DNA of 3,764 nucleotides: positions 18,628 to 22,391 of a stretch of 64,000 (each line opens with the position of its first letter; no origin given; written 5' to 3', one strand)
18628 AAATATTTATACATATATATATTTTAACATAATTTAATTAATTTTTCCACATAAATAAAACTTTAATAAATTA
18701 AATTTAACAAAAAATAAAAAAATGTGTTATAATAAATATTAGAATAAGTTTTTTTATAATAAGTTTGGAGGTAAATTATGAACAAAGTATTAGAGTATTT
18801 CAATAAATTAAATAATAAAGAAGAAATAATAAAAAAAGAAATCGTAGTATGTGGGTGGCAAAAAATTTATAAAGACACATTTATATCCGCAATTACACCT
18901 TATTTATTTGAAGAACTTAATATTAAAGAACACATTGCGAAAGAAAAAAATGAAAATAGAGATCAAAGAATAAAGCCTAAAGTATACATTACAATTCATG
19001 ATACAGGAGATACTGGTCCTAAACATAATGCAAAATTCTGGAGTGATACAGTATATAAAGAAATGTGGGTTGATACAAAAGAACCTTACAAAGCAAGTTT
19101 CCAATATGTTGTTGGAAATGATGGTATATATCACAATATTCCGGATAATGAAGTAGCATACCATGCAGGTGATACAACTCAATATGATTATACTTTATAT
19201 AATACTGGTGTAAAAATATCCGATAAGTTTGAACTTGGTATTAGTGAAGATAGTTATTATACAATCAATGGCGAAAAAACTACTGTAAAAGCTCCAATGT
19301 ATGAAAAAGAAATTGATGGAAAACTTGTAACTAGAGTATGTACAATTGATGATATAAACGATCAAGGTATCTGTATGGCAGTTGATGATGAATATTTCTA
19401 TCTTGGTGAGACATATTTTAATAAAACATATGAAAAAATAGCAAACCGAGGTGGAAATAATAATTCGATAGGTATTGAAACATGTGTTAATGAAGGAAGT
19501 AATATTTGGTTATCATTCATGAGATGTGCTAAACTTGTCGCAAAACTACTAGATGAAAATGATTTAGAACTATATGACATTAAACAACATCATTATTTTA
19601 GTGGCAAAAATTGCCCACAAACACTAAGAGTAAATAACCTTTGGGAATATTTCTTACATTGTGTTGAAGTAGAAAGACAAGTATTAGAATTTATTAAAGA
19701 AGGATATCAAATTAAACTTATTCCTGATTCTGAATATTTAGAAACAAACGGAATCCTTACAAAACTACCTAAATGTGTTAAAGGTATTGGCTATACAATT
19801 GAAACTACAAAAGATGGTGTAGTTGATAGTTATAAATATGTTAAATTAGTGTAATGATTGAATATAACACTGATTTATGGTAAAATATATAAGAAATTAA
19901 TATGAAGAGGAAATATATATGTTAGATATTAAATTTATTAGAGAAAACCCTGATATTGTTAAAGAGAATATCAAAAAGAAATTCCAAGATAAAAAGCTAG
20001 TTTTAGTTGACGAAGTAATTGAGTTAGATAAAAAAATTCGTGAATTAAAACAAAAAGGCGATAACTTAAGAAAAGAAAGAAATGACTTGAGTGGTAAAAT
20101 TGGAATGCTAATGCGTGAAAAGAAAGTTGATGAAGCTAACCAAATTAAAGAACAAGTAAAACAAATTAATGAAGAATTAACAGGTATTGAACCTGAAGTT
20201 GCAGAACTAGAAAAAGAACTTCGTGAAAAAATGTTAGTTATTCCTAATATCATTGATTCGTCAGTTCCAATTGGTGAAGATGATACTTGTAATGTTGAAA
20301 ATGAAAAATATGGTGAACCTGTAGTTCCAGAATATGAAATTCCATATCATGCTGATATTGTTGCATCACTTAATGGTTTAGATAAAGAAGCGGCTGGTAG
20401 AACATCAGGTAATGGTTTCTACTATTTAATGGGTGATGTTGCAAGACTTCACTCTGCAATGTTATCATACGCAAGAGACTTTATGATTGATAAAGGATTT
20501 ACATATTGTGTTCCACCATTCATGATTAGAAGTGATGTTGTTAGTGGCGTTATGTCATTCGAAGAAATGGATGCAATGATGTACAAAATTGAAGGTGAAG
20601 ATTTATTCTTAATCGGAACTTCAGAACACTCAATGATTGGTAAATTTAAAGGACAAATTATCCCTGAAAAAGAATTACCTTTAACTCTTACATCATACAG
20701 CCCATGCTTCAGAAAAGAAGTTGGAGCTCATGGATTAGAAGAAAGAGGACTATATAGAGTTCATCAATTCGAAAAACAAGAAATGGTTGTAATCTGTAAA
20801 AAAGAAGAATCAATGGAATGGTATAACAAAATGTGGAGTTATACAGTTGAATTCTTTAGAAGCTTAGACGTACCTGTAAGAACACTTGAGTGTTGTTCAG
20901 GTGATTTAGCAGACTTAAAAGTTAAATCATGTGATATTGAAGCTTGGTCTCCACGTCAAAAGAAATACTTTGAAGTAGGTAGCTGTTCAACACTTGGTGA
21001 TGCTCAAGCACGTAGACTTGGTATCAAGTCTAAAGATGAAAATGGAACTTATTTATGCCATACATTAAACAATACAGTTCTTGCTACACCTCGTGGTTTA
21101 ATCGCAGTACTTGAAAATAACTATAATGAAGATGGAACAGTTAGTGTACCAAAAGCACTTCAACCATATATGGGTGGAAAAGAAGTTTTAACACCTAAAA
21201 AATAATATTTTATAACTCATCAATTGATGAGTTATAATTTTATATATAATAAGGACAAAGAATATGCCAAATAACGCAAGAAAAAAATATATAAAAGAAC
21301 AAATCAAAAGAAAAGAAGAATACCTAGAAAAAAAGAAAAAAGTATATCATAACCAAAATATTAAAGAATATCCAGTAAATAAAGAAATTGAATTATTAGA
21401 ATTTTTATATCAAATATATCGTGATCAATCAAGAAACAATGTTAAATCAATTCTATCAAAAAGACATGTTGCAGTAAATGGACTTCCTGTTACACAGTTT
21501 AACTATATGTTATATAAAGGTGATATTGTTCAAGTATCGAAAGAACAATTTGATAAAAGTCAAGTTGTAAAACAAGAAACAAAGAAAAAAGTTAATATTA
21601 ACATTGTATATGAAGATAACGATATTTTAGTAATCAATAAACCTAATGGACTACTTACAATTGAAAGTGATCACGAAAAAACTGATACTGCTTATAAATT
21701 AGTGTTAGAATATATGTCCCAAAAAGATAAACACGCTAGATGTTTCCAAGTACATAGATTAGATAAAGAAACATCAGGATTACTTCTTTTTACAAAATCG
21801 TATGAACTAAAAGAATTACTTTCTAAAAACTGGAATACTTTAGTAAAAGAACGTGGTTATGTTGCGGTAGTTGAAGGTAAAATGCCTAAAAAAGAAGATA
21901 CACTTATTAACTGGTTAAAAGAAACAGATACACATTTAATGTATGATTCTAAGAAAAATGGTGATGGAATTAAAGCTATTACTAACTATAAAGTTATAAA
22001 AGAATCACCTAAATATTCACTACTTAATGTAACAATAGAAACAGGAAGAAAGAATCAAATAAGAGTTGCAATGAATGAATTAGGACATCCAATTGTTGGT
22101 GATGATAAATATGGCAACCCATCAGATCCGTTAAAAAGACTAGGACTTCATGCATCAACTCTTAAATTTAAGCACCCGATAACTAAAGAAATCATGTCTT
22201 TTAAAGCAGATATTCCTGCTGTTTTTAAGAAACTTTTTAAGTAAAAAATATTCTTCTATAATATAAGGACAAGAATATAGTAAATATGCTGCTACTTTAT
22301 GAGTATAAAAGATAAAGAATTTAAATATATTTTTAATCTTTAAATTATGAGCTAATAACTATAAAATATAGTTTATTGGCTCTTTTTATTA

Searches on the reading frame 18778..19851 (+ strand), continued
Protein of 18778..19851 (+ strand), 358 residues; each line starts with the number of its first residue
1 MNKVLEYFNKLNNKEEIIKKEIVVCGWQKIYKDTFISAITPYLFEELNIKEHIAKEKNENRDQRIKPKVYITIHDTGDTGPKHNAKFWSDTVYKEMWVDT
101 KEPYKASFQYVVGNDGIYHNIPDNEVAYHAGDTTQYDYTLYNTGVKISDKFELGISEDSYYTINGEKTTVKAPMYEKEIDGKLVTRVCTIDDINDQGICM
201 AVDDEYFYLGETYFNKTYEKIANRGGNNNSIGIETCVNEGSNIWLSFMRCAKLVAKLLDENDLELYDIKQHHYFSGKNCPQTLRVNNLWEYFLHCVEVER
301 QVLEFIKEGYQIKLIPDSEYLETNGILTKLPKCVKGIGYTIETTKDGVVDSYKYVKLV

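Call 43: fold_search(model_id=the predicted structure, library=viral)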
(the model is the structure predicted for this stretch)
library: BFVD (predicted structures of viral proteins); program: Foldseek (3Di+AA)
matches with E <= 10: 832; with E <= 0.001: 18
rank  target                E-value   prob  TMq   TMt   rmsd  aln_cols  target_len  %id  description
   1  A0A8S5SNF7            2.2e-09  1.00  0.43  0.53  10.4       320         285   18  N-acetylmuramoyl-L-alanine amidase [Siphoviridae sp. ctnR613]
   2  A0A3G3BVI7            3.8e-08  1.00  0.39  0.34  13.4       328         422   18  N-acetylmuramoyl-L-alanine amidase [Bacillus phage vB_BcoS-136]
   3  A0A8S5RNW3            1.3e-06  1.00  0.37  0.29   7.1       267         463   19  N-acetylmuramoyl-L-alanine amidase [virus sp. ctBS918]
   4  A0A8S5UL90            2.6e-06  1.00  0.40  0.62   8.2       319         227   15  N-acetylmuramoyl-L-alanine amidase [Siphoviridae sp. ctOH142]
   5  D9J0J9                1.1e-05  1.00  0.37  0.46  16.0       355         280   13  N-acetylmuramoyl-L-alanine amidase [Brochothrix phage A9]
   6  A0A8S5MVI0            1.2e-05  1.00  0.35  0.52   7.6       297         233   16  N-acetylmuramoyl-L-alanine amidase [Myoviridae sp. ctxZR60]
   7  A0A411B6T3            2.0e-05  1.00  0.34  0.40  13.3       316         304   12  Endolysin [Enterococcus phage vB_EfaP_Zip]
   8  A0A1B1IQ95            2.7e-05  1.00  0.39  0.75   6.4       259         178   13  (no name in the UniProt tables at hand)
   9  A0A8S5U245            4.2e-05  1.00  0.38  0.46   2.7       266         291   11  N-acetylmuramoyl-L-alanine amidase [Siphoviridae sp. ctDCt3]
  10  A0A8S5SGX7            6.0e-05  1.00  0.37  0.26  18.2       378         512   14  Phosphodiester glycosidase [Siphoviridae sp. ctBCr48]
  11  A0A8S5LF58            9.0e-05  1.00  0.37  0.73   3.2       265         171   14  N-acetylmuramoyl-L-alanine amidase (Fragment) [Siphoviridae sp. ctABi4]
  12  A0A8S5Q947            9.6e-05  1.00  0.36  0.37   7.3       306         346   11  Endolysin [Siphoviridae sp. ctfR912]
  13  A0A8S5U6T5            1.9e-04  1.00  0.36  0.26  15.8       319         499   15  Muramidase (Flagellum-specific) [Myoviridae sp. ct3Oc10]
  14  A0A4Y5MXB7            2.3e-04  1.00  0.36  0.49  11.7       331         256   11  N-acetylmuramoyl-L-alanine amidase domain-containing protein [Lactococcus phage CHPC971]
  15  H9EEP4                2.4e-04  1.00  0.36  0.56   8.1       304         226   12  Lysin [Lactococcus phage ASCC365]
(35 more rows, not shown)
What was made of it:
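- On Phage or prophage endolysin: The best BFVD match has TMq 0.43 (call 43).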

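Call 57: find_related_loci(query=A2, collection=viral_contigs, flank=8000)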
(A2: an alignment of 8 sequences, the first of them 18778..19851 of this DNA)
Query A2 (358 aa) in viral_contigs; peptide patterns used: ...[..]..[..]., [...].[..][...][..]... (x = any residue, [..] = any of these).
64 stretches matched a pattern; 26 encode a relative of the query (tblastn E <= 1e-3); 26 distinct loci.
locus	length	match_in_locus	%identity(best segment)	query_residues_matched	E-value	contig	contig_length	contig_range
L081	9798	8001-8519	38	44-303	5e-13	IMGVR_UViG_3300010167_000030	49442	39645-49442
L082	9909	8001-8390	35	195-312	6e-13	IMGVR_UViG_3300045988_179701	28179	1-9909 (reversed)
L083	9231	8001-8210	43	226-292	9e-13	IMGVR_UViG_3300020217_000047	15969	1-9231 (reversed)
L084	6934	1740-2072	31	180-300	2e-12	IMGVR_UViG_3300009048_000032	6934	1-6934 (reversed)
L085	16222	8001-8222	42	226-297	2e-12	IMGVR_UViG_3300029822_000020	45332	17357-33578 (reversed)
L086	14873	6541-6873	31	180-300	2e-12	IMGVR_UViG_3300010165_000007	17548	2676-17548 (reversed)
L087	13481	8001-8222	41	226-298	2e-12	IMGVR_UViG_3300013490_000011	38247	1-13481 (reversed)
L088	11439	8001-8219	38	226-297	2e-12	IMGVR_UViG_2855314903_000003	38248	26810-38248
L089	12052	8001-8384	34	197-312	1e-11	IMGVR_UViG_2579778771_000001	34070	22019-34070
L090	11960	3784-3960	42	226-284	8e-11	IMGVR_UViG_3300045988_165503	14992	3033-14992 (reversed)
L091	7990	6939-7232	34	202-297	8e-11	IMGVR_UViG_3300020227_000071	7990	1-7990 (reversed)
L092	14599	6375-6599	40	226-297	1e-10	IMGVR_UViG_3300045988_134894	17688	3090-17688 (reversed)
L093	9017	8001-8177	42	226-284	1e-10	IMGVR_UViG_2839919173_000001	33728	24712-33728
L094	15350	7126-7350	39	226-297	3e-10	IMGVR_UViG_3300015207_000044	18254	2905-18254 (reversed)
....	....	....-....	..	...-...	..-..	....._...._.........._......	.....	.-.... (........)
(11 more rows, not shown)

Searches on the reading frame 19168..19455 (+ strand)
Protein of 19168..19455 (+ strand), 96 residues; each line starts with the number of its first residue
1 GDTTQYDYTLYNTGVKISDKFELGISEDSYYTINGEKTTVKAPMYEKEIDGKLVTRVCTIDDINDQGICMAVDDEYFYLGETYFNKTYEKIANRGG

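Call 53: search_protein_representatives(alignment_id=A5)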
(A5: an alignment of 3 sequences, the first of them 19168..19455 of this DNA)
Query: 3 sequences, 112 profile positions. Proteins with E-value up to 0.001 (for the whole library): 221; up to 1e-10: 129; up to 1e-30: 11. The best 150 are listed.
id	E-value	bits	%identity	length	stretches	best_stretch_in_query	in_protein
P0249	6.9e-42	158.7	-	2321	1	1-112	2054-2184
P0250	2.6e-41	156.8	-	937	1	1-112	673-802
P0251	3.4e-41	156.4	-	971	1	1-112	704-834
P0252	4.2e-41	156.1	-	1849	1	1-112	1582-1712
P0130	5.7e-40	152.5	-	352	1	1-112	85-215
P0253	1.1e-38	148.4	-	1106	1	2-112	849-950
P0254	2.7e-38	147.1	-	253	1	12-112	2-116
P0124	9.6e-36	138.9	-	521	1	2-112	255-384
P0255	1.8e-34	134.7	-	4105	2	1-112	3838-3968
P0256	4.4e-34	133.5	-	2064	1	1-112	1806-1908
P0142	1.3e-31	125.6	-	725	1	1-112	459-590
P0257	1.0e-29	119.4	-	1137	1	1-112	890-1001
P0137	4.5e-29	117.4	-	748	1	5-112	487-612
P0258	4.8e-29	117.3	-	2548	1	6-112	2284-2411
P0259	5.7e-29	117.1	-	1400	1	1-112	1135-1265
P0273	1.0e-24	103.4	-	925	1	1-112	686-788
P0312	4.0e-19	85.4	-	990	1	6-112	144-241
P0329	1.9e-16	76.7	-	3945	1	1-112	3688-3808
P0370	1.0e-09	55.1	-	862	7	12-47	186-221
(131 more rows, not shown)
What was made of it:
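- Nearly all hits lie about 250 aa from the C-terminus of proteins of up to 4105 aa (call 53).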

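Call 54: search_protein_families(library=pfam, proteins=[P0249, P0252, P0256, P0258, P0312], max_evalue=0.001)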
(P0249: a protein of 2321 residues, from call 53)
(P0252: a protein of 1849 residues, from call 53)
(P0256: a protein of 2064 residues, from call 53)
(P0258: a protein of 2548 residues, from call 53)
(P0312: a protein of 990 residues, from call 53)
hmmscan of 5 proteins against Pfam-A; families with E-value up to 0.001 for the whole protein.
P0249 (2321 aa): 5 families
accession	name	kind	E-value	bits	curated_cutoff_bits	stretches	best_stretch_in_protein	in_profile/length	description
PF09479.16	Flg_new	-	1.3e-65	217.9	27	7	664-725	3-64/65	Listeria-Bacteroides repeat domain (List_Bact_rpt)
PF02368.24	Big_2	-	1.6e-21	76.4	22.8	2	1770-1822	14-66/79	Bacterial Ig-like domain (group 2)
PF01510.30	Amidase_2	-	1.9e-17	64.2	26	2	1998-2060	4-68/131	N-acetylmuramoyl-L-alanine amidase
PF18998.6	Flg_new_2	-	6.6e-10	39.3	23.6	0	624-659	32-72/73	Divergent InlB B-repeat domain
PF22359.2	Big-like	-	0.00022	21.8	27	0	1801-1836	12-46/48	Bacterial Ig-like domain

P0252 (1849 aa): 4 families
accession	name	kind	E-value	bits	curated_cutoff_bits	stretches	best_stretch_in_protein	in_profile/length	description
PF02368.24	Big_2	-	1.8e-24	86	22.8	2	1301-1350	17-66/79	Bacterial Ig-like domain (group 2)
PF09479.16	Flg_new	-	7.1e-22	77.7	27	2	558-620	3-65/65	Listeria-Bacteroides repeat domain (List_Bact_rpt)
PF01510.30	Amidase_2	-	6.1e-16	59.4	26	2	1526-1583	4-67/131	N-acetylmuramoyl-L-alanine amidase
PF22359.2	Big-like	-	8.8e-11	42.3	27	1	1404-1433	3-32/48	Bacterial Ig-like domain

P0256 (2064 aa): 6 families
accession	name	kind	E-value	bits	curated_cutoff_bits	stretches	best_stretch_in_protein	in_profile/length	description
PF09479.16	Flg_new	-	4.1e-69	229.1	27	7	420-486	1-65/65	Listeria-Bacteroides repeat domain (List_Bact_rpt)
PF18998.6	Flg_new_2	-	2.2e-16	60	23.6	1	426-489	7-71/73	Divergent InlB B-repeat domain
PF02368.24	Big_2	-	5.9e-15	55.4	22.8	2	1602-1662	13-73/79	Bacterial Ig-like domain (group 2)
PF01510.30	Amidase_2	-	6.9e-13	49.5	26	1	1753-1959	4-130/131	N-acetylmuramoyl-L-alanine amidase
PF13229.12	Beta_helix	-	0.00041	20.4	25.9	1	996-1153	5-137/158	Right handed beta helix region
PF21461.3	HL_N-beta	-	0.00065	19.9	27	0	73-101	19-46/57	Hyaluronate lyase, N-terminal beta-sheet domain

P0258 (2548 aa): 5 families
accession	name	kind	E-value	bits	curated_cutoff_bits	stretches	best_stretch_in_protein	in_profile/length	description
PF09479.16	Flg_new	-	7.2e-114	372.4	27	11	1413-1478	3-64/65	Listeria-Bacteroides repeat domain (List_Bact_rpt)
PF02368.24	Big_2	-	2.8e-36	123.8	22.8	2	1947-2014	1-68/79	Bacterial Ig-like domain (group 2)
PF22359.2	Big-like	-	1.7e-14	54.2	27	1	146-181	2-37/48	Bacterial Ig-like domain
PF01510.30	Amidase_2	-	2.2e-09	38.2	26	1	2396-2463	67-131/131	N-acetylmuramoyl-L-alanine amidase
PF18998.6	Flg_new_2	-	3.3e-05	24.2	23.6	0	1271-1334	10-72/73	Divergent InlB B-repeat domain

P0312 (990 aa): 6 families
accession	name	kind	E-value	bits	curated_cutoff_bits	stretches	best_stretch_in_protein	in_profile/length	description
PF09479.16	Flg_new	-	1.3e-20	73.7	27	2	552-598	15-65/65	Listeria-Bacteroides repeat domain (List_Bact_rpt)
PF13472.12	Lipase_GDSL_2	-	1.3e-14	55.6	32.9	1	793-974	2-177/178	GDSL-like Lipase/Acylhydrolase family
PF16255.11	Lipase_GDSL_lke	-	2.2e-12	47.2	29.2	1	788-916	1-149/203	GDSL-like Lipase/Acylhydrolase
PF01510.30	Amidase_2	-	2.7e-12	47.6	26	1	87-292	3-130/131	N-acetylmuramoyl-L-alanine amidase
PF18998.6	Flg_new_2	-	8e-08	32.6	23.6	0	423-456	18-63/73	Divergent InlB B-repeat domain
PF00657.28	Lipase_GDSL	-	8.8e-06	26.5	23.6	1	792-980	3-208/208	GDSL-like Lipase/Acylhydrolase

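Call 55: search_protein_families(library=pfam, proteins=[P0255, P0329, P0370, P0273], max_evalue=0.001)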
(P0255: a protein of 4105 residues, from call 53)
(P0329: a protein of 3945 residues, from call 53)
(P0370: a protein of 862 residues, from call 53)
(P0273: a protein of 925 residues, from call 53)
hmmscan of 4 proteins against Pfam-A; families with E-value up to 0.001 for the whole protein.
P0255 (4105 aa): 6 families
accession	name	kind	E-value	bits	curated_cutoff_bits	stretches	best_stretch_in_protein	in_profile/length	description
PF09479.16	Flg_new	-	1.8e-149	486.4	27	13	205-273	1-65/65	Listeria-Bacteroides repeat domain (List_Bact_rpt)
PF02368.24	Big_2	-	3.5e-31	107.4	22.8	3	3639-3705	10-77/79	Bacterial Ig-like domain (group 2)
PF01510.30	Amidase_2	-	1.3e-18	68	26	2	3782-3842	4-76/131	N-acetylmuramoyl-L-alanine amidase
PF22359.2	Big-like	-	2.5e-18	66.5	27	2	3666-3695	4-33/48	Bacterial Ig-like domain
PF18998.6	Flg_new_2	-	1.2e-08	35.3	23.6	0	1037-1107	1-72/73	Divergent InlB B-repeat domain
PF21461.3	HL_N-beta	-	1.2e-06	28.7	27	0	152-183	16-46/57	Hyaluronate lyase, N-terminal beta-sheet domain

P0329 (3945 aa): 5 families
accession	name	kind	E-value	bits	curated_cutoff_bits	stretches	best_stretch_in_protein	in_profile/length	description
PF09479.16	Flg_new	-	3.7e-95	312.5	27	8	275-340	1-65/65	Listeria-Bacteroides repeat domain (List_Bact_rpt)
PF02368.24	Big_2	-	1.3e-33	115.2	22.8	3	3389-3461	1-73/79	Bacterial Ig-like domain (group 2)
PF18998.6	Flg_new_2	-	2.7e-15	56.5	23.6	0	275-344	1-72/73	Divergent InlB B-repeat domain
PF01510.30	Amidase_2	-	2.1e-14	54.4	26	1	3630-3857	3-128/131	N-acetylmuramoyl-L-alanine amidase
PF21461.3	HL_N-beta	-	3.3e-05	24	27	0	3423-3460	13-48/57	Hyaluronate lyase, N-terminal beta-sheet domain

P0370 (862 aa): 2 families
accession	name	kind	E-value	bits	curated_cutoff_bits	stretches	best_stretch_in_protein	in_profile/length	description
PF19789.6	DUF6273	-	6.6e-08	33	23.5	1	755-858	74-170/172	Domain of unknown function (DUF6273)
PF01391.23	Collagen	-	0.00031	20.9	27.2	1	39-66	25-52/60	Collagen triple helix repeat (20 copies)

P0273 (925 aa): 4 families
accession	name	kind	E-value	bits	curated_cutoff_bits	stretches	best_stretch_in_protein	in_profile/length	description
PF09479.16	Flg_new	-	6.7e-23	81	27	3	66-111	20-65/65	Listeria-Bacteroides repeat domain (List_Bact_rpt)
PF02368.24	Big_2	-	4.4e-20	71.8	22.8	2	388-455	1-68/79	Bacterial Ig-like domain (group 2)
PF01510.30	Amidase_2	-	2.1e-16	60.9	26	1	631-840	5-131/131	N-acetylmuramoyl-L-alanine amidase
PF22359.2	Big-like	-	6.3e-08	33.2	27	1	508-550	4-47/48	Bacterial Ig-like domain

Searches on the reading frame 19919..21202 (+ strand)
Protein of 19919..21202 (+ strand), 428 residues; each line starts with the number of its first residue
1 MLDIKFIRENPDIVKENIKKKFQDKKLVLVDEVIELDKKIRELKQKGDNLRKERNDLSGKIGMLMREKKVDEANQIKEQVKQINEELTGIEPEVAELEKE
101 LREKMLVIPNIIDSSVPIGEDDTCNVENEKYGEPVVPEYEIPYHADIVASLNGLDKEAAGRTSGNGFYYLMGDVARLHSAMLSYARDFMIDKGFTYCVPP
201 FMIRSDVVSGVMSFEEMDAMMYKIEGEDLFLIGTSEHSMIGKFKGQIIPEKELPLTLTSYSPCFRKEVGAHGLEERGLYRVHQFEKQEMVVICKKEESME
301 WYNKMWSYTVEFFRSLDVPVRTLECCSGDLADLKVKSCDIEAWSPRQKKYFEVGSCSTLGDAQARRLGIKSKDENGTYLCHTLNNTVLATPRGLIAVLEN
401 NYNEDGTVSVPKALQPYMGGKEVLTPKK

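Call 31: search_protein_families(library=pfam, proteins=[window:19919-21202:+], max_evalue=0.0001)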
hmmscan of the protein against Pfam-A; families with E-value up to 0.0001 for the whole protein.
window:19919-21202:+ (428 aa): 2 families
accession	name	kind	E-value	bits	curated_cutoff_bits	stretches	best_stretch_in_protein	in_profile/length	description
PF00587.30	tRNA-synt_2b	-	6e-32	111.6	29.3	1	226-401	8-179/179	tRNA synthetase class II core domain (G, H, P, S and T)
PF02403.27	Seryl_tRNA_N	-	2.8e-28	98.7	28.2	1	1-111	1-107/108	Seryl-tRNA synthetase N-terminal domain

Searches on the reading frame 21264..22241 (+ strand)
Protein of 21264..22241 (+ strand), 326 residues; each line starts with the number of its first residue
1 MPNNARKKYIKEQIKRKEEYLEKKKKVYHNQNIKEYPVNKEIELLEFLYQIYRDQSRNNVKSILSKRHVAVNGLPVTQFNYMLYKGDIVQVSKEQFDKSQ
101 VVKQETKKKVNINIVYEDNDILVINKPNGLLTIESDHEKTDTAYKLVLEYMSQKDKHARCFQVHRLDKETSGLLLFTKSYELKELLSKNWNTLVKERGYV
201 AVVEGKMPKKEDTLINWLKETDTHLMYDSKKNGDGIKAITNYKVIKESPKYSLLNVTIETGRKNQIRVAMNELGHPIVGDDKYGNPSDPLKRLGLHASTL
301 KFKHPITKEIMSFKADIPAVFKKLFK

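Call 31: search_protein_families(library=pfam, proteins=[window:21264-22241:+], max_evalue=0.0001)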
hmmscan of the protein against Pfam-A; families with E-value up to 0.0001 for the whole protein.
window:21264-22241:+ (326 aa): 1 family
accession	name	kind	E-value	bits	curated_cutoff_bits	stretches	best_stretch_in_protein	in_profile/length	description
PF00849.27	PseudoU_synth_2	-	3.6e-29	102.4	26.8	1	120-271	1-151/152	RNA pseudouridylate synthase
